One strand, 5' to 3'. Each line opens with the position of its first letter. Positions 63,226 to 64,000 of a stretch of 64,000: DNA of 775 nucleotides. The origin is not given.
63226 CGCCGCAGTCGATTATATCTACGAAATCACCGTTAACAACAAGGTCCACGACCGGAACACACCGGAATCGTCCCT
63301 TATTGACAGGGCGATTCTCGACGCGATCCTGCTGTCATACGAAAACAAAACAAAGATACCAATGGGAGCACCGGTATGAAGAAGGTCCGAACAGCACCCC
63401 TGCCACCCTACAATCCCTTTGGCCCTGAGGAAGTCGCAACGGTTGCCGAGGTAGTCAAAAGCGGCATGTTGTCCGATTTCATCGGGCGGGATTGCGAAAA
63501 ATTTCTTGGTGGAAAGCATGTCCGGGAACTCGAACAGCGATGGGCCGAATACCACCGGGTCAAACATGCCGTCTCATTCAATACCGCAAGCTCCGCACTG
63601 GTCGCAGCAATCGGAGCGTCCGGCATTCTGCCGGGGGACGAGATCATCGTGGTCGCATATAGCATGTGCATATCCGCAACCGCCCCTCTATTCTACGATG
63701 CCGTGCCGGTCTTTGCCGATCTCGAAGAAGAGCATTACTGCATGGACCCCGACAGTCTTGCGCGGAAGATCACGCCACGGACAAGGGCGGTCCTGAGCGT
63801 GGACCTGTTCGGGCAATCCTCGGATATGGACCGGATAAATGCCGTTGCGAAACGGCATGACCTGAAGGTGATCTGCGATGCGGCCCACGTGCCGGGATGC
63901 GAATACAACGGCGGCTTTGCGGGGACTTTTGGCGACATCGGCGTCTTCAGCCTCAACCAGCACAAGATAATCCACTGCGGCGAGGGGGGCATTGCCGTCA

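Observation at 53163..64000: Expanded nonulosonic-acid-type pathway: Pse/Leg core plus radical SAM, WbqC, PIG-L deacetylase, Gfo/Idh/MocA and a second cytidylyltransferase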

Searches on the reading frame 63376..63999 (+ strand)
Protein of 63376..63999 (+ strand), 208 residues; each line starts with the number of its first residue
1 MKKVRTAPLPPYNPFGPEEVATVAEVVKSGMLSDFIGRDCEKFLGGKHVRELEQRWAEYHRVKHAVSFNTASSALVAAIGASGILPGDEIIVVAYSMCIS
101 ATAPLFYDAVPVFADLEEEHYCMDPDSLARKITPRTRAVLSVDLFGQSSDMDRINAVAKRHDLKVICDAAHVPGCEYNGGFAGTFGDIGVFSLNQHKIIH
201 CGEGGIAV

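Call 5: search_protein_families(library=pfam, proteins=[window:63376-63999:+], max_evalue=0.001)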
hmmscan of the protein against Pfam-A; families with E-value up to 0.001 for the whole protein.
window:63376-63999:+ (208 aa): 2 families
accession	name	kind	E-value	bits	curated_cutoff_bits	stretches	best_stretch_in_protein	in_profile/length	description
PF01041.23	DegT_DnrJ_EryC1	-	4.3e-51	174.7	19.8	1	42-207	19-184/360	DegT/DnrJ/EryC1/StrS aminotransferase family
PF01053.26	Cys_Met_Meta_PP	-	0.0007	18.7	27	1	50-172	55-177/381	Cys/Met metabolism PLP-dependent enzyme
